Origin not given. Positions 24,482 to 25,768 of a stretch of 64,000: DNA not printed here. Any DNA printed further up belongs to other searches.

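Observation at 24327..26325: Two coupled small ORFs with a shared Thr/Asp/Glu-rich C-terminal core upstream of a microviridin-type ATP-grasp ligase: candidate graspetide (omega-ester RiPP) cassette with an unfamiliar core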

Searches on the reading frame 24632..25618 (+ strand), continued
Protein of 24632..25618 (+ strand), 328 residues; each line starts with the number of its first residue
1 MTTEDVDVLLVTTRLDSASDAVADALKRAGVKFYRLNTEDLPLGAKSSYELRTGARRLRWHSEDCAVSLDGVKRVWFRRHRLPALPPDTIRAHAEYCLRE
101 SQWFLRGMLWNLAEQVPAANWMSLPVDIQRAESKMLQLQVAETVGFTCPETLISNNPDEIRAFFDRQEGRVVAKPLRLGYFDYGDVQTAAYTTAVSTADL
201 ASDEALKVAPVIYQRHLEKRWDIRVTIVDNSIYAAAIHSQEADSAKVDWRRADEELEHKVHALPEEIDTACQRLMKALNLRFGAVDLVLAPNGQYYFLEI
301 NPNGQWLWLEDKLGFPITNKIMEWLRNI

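Call 36: search_dna_similar(query=window:24632-25618:+, collection=plasmids, mode=protein, max_rows=25)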
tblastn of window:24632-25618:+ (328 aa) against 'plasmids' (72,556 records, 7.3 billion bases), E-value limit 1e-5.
Records with a match: 100; places in all: 112; records where one place covers at least 80% of the query: 62.
Best place of each record, by identity: <60% 100.
By first word of the organism name: Streptomyces 43; Xylella 5; Alteromonas 4; Agrobacterium 3; Nostoc 3; Embleya 3; Ligilactobacillus 3; Croceicoccus 2; Rhizobium 2; Kitasatospora 2; and 26 more.
By predicted mobility (MOB-suite, as given by PLSDB): non-mobilizable 68; conjugative 20; mobilizable 12.
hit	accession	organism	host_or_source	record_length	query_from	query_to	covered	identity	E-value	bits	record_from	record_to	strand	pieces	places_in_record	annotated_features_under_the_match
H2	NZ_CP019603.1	Croceicoccus marinus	-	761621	26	328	92%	37.6%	7e-50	185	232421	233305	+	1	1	MvdC/MvdD family ATP grasp protein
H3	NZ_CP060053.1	Croceicoccus marinus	prokaryote,marine sediment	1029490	26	328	92%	37.6%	7e-50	185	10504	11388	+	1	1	none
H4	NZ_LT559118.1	Nonomuraea gerenzanensis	-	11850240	26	325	91%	37.2%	4e-53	194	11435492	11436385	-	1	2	none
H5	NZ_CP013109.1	Sinorhizobium americanum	Vachellia farnesiana,cell culture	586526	26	328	92%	36.1%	2e-51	189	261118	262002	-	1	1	hypothetical protein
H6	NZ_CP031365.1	Rhizobium sp. ZX09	cell culture,soil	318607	31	325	90%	36.5%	8e-33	135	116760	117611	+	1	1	RimK-like protein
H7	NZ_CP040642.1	Agrobacterium sp. T29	Single strain culture,soil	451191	37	325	88%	36.3%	7e-41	159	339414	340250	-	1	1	MvdC/MvdD family ATP grasp protein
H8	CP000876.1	Herpetosiphon aurantiacus DSM 785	-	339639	26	327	92%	33.8%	9e-49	182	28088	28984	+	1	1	RimK domain protein ATP-grasp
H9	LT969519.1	Pseudomonas aeruginosa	-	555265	26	328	92%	33.4%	7e-37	147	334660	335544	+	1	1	rimK_1: Ribosomal protein S6--L-glutamate ligase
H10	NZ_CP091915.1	Nostoc sp. UHCC 0870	cell culture,Brackish water, ...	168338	26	325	91%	33.2%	1e-43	167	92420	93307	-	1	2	MvdC family ATP-grasp ribosomal peptide maturase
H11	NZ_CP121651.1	Bradyrhizobium sp. CB82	Stylosanthes guianensis,cell culture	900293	26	310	87%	34.8%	3e-35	142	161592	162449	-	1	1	hypothetical protein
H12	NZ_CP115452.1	Kitasatospora cathayae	microorganism,rhizosphere soil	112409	31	327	91%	33.1%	7e-35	141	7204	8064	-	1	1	tgmB: ATP-grasp ribosomal peptide maturase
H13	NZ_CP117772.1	Nostoc sp. UHCC 0926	whole organism,lichen surface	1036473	26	325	91%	32.2%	1e-43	167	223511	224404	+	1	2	none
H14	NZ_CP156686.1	Burkholderia stagnalis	Bacterial cells,soils collected in ...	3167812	26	325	91%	32.2%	1e-34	141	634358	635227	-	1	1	none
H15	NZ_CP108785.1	Embleya sp. NBC_00888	-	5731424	26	328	92%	31.5%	1e-33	138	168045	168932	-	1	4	none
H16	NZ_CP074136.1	Nocardiopsis changdeensis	Whole organism,soil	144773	26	325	91%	31.6%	2e-32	134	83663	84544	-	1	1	tgmB: ATP-grasp ribosomal peptide maturase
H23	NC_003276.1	Nostoc sp. PCC 7120 = FACHB-418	-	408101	26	325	91%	31.2%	7e-43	165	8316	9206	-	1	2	MvdC family ATP-grasp ribosomal peptide maturase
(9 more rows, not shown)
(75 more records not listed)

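Call 38: get_annotated_region(hit=H2, flank=3000)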
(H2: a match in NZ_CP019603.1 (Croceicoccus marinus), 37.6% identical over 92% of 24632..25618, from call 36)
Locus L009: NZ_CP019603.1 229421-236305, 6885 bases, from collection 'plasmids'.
description: Croceicoccus marinus strain E4A9 plasmid pCME4A9I, complete sequence
organism: Croceicoccus marinus (NCBI taxid 450378)
taxonomy: Bacteria; Pseudomonadota; Alphaproteobacteria; Sphingomonadales; Erythrobacteraceae; Croceicoccus; Croceicoccus marinus
host: -; source: -; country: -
typing (MOB-suite, as given by PLSDB): non-mobilizable; replicon rep_cluster_545
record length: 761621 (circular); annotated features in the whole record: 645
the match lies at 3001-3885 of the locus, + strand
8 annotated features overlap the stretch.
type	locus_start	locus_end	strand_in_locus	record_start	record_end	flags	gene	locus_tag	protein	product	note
CDS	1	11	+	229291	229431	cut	-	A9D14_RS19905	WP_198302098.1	hypothetical protein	-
CDS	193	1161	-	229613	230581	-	-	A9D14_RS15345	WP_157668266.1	IS110 family transposase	-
CDS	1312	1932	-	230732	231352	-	-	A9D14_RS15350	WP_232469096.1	DUF2726 domain-containing protein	-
CDS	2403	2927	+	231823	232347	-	-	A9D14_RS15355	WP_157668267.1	hypothetical protein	-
CDS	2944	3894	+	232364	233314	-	-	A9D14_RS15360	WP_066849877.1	MvdC/MvdD family ATP grasp protein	-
CDS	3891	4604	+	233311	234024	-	-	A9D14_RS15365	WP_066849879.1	hypothetical protein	-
CDS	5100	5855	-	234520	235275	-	-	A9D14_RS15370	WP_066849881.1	hypothetical protein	-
CDS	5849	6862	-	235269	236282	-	-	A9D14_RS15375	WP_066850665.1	hypothetical protein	-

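Call 39: get_annotated_region(hit=H5, flank=3000)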
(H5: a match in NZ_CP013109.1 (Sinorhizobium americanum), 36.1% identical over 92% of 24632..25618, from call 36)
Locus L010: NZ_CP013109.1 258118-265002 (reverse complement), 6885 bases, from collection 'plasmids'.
description: Sinorhizobium americanum strain CFNEI 73 plasmid B, complete sequence
organism: Sinorhizobium americanum (NCBI taxid 194963)
taxonomy: Bacteria; Pseudomonadota; Alphaproteobacteria; Hyphomicrobiales; Rhizobiaceae; Sinorhizobium; Sinorhizobium americanum
host: -; source: Vachellia farnesiana,cell culture; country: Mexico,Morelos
typing (MOB-suite, as given by PLSDB): conjugative; relaxase MOBP,MOBQ; mating-pair formation MPF_T
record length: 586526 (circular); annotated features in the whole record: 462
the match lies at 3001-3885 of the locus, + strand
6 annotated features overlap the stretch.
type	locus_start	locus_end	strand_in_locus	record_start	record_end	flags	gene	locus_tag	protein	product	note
CDS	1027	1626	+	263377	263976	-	-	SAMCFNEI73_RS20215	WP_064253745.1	hypothetical protein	-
CDS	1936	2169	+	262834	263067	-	-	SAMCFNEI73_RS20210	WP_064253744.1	DUF3892 domain-containing protein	-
CDS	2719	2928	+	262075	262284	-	-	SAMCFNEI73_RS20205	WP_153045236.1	hypothetical protein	-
CDS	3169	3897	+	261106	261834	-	-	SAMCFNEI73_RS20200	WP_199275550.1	hypothetical protein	-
CDS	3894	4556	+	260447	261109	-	-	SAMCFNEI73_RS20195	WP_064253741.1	hypothetical protein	-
CDS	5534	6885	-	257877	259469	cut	-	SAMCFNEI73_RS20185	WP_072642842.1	IS66 family transposase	-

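Call 51: find_related_loci(query=A1, collection=metagenome_contigs, flank=2500)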
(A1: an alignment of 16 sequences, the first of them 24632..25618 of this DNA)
Query A1 (328 aa) in metagenome_contigs; peptide patterns used: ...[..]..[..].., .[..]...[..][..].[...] (x = any residue, [..] = any of these).
600 stretches matched a pattern (row limit reached: there are more); 579 encode a relative of the query (tblastn E <= 1e-3); the best 80 are kept; 80 distinct loci.
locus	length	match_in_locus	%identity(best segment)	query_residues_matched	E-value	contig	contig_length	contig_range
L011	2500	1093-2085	53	1-327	1e-120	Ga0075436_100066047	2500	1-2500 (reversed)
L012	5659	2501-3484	52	1-325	4e-109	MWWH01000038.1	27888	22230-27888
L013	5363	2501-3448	51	8-325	9e-107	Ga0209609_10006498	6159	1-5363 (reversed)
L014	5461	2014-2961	42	2-325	3e-74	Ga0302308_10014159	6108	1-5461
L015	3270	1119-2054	42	8-325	7e-75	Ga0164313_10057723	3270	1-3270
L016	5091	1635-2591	39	8-328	1e-73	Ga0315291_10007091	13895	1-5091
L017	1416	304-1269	38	1-325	8e-78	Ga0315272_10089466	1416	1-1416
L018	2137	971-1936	37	1-325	2e-75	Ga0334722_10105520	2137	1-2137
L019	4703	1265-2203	41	8-327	1e-70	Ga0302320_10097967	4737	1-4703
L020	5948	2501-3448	40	3-325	2e-70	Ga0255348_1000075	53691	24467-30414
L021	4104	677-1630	40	8-325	1e-70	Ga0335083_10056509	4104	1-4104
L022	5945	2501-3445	43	2-325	2e-69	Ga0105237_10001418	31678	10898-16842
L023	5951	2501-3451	37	3-325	5e-69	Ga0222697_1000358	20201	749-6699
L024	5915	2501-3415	38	8-327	2e-68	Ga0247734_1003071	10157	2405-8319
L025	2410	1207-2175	38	2-325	1e-69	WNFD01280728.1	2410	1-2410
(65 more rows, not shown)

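Call 56: get_annotated_region(hit=H23, flank=4000)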
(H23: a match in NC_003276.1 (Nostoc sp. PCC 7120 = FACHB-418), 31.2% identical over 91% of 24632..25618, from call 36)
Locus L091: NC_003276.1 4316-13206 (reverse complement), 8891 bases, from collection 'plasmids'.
description: Nostoc sp. PCC 7120 = FACHB-418 plasmid pCC7120alpha, complete sequence
organism: Nostoc sp. PCC 7120 = FACHB-418 (NCBI taxid 103690)
taxonomy: Bacteria; Cyanobacteriota; Cyanophyceae; Nostocales; Nostocaceae; Nostoc; Nostoc sp. PCC 7120 = FACHB-418
host: -; source: -; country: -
typing (MOB-suite, as given by PLSDB): conjugative; relaxase MOBV; mating-pair formation MPF_T
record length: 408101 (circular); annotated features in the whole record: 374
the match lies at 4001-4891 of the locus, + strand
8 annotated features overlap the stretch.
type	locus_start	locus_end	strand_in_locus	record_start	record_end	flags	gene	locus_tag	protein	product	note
CDS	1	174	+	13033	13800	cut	-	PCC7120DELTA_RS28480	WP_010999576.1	LuxR C-terminal-related transcriptional regulator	GO:0006355 - regulation of DNA-templated transcription [Evidence IEA]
CDS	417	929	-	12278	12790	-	-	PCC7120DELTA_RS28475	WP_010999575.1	GNAT family N-acetyltransferase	-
CDS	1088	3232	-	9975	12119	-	-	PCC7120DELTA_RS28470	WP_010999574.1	peptidase domain-containing ABC transporter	-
CDS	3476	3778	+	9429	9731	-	-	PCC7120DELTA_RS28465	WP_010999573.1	microviridin/marinostatin family tricyclic proteinase inhibitor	-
CDS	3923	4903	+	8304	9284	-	-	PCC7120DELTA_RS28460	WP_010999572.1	MvdC family ATP-grasp ribosomal peptide maturase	-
CDS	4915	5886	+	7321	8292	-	-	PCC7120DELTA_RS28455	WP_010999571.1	MvdD family ATP-grasp ribosomal peptide maturase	-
CDS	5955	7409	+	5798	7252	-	-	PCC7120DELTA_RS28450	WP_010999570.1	HlyD family efflux transporter periplasmic adaptor subunit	-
CDS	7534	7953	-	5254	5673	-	tnpA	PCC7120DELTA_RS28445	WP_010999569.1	IS200/IS605 family transposase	-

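Call 57: get_annotated_region(hit=H12, flank=2500)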
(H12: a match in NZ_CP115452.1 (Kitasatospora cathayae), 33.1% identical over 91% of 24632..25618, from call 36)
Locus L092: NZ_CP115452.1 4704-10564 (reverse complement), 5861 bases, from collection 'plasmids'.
description: Kitasatospora cathayae strain HUAS 3-15 plasmid punmamed3, complete sequence
organism: Kitasatospora cathayae (NCBI taxid 3004092)
taxonomy: Bacteria; Actinomycetota; Actinomycetes; Kitasatosporales; Streptomycetaceae; Kitasatospora; Kitasatospora cathayae
host: -; source: microorganism,rhizosphere soil; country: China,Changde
typing (MOB-suite, as given by PLSDB): non-mobilizable
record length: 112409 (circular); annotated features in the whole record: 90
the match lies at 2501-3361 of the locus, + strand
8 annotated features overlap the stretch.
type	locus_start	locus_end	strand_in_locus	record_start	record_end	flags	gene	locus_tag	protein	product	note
CDS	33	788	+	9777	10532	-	-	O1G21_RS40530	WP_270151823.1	hypothetical protein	-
CDS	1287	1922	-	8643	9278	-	-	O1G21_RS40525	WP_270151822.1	TetR/AcrR family transcriptional regulator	-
CDS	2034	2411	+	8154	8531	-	tgmA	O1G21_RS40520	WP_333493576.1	putative ATP-grasp-modified RiPP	-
CDS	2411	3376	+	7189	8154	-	tgmB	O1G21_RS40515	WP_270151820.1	ATP-grasp ribosomal peptide maturase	-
CDS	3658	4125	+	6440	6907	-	-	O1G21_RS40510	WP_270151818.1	recombinase family protein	GO:0006310 - DNA recombination [Evidence IEA]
CDS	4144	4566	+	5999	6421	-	-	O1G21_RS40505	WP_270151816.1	hypothetical protein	-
CDS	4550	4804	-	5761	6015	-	-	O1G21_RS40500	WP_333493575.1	hypothetical protein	-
CDS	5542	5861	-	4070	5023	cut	-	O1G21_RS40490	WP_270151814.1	recombinase family protein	GO:0006310 - DNA recombination [Evidence IEA]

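Call 58: get_annotated_region(hit=H8, flank=2500)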
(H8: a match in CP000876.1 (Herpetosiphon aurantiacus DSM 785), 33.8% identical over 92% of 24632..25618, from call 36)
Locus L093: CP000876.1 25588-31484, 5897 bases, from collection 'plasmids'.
description: Herpetosiphon aurantiacus DSM 785 plasmid pHAU01, complete sequence
organism: Herpetosiphon aurantiacus DSM 785 (NCBI taxid 316274)
taxonomy: Bacteria; Chloroflexota; Chloroflexia; Herpetosiphonales; Herpetosiphonaceae; Herpetosiphon; Herpetosiphon aurantiacus; Herpetosiphon aurantiacus DSM 785
host: -; source: -; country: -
typing (MOB-suite, as given by PLSDB): non-mobilizable
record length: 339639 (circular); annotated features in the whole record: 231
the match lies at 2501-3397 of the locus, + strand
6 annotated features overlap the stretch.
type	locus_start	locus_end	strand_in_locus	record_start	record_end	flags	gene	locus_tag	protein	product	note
CDS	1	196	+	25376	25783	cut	-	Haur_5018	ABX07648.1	hypothetical protein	-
CDS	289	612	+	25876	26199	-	-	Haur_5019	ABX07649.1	hypothetical protein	-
CDS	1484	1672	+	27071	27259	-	-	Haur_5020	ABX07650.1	hypothetical protein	-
CDS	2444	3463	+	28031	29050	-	-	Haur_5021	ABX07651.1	RimK domain protein ATP-grasp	-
CDS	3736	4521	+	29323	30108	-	-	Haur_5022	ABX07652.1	hypothetical protein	-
CDS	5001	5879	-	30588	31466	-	-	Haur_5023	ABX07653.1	Integrase catalytic region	-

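Call 69: search_protein_families(library=padloc, proteins=[window:24632-25618:+], max_evalue=1)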
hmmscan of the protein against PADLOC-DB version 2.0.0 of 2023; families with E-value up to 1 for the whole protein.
window:24632-25618:+ (328 aa): 1 family
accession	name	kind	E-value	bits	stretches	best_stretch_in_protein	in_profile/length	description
PDLC05063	PDC-S67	-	0.022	12.2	1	241-277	82-118/203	-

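Call 86: find_encoding_contigs(protein=window:24632-25618:+, flank=3000, max_places=3)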
Protein window:24632-25618:+ (328 aa): 3 contigs read that carry it; 1 place shown.
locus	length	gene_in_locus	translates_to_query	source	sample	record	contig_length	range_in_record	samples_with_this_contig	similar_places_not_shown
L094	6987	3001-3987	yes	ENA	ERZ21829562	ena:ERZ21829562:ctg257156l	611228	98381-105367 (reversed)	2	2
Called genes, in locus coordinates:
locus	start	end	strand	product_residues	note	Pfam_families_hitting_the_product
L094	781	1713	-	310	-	PF13737:DDE_Tnp_1_5, PF01609:DDE_Tnp_1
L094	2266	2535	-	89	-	-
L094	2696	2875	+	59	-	-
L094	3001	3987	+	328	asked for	PF21068:ATPgraspMvdD, PF08443:RimK (faint)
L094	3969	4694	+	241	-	-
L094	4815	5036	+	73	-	PF13737:DDE_Tnp_1_5 (weak)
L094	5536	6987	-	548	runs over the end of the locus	PF05598:DUF772, PF01609:DDE_Tnp_1 (weak)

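Call 103: search_solved_structures(query=window:24632-25618:+, max_evalue=1e-30, show_alignments=3)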
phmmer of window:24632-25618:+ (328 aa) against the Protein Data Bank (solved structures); distinct sequences matched with E-value up to 1e-30: 4.
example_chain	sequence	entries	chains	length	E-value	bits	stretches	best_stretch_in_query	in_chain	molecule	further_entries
5ig8_A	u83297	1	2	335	7.5e-53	182.8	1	8-325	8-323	ATP grasp ligase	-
7m4s_A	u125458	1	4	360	3.5e-49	170.7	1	8-323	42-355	AMdnB protein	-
5ig9_A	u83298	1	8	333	1.2e-44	155.9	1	8-327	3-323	ATP grasp ligase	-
7mgv_A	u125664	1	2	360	1.6e-39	139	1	8-311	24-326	CdnC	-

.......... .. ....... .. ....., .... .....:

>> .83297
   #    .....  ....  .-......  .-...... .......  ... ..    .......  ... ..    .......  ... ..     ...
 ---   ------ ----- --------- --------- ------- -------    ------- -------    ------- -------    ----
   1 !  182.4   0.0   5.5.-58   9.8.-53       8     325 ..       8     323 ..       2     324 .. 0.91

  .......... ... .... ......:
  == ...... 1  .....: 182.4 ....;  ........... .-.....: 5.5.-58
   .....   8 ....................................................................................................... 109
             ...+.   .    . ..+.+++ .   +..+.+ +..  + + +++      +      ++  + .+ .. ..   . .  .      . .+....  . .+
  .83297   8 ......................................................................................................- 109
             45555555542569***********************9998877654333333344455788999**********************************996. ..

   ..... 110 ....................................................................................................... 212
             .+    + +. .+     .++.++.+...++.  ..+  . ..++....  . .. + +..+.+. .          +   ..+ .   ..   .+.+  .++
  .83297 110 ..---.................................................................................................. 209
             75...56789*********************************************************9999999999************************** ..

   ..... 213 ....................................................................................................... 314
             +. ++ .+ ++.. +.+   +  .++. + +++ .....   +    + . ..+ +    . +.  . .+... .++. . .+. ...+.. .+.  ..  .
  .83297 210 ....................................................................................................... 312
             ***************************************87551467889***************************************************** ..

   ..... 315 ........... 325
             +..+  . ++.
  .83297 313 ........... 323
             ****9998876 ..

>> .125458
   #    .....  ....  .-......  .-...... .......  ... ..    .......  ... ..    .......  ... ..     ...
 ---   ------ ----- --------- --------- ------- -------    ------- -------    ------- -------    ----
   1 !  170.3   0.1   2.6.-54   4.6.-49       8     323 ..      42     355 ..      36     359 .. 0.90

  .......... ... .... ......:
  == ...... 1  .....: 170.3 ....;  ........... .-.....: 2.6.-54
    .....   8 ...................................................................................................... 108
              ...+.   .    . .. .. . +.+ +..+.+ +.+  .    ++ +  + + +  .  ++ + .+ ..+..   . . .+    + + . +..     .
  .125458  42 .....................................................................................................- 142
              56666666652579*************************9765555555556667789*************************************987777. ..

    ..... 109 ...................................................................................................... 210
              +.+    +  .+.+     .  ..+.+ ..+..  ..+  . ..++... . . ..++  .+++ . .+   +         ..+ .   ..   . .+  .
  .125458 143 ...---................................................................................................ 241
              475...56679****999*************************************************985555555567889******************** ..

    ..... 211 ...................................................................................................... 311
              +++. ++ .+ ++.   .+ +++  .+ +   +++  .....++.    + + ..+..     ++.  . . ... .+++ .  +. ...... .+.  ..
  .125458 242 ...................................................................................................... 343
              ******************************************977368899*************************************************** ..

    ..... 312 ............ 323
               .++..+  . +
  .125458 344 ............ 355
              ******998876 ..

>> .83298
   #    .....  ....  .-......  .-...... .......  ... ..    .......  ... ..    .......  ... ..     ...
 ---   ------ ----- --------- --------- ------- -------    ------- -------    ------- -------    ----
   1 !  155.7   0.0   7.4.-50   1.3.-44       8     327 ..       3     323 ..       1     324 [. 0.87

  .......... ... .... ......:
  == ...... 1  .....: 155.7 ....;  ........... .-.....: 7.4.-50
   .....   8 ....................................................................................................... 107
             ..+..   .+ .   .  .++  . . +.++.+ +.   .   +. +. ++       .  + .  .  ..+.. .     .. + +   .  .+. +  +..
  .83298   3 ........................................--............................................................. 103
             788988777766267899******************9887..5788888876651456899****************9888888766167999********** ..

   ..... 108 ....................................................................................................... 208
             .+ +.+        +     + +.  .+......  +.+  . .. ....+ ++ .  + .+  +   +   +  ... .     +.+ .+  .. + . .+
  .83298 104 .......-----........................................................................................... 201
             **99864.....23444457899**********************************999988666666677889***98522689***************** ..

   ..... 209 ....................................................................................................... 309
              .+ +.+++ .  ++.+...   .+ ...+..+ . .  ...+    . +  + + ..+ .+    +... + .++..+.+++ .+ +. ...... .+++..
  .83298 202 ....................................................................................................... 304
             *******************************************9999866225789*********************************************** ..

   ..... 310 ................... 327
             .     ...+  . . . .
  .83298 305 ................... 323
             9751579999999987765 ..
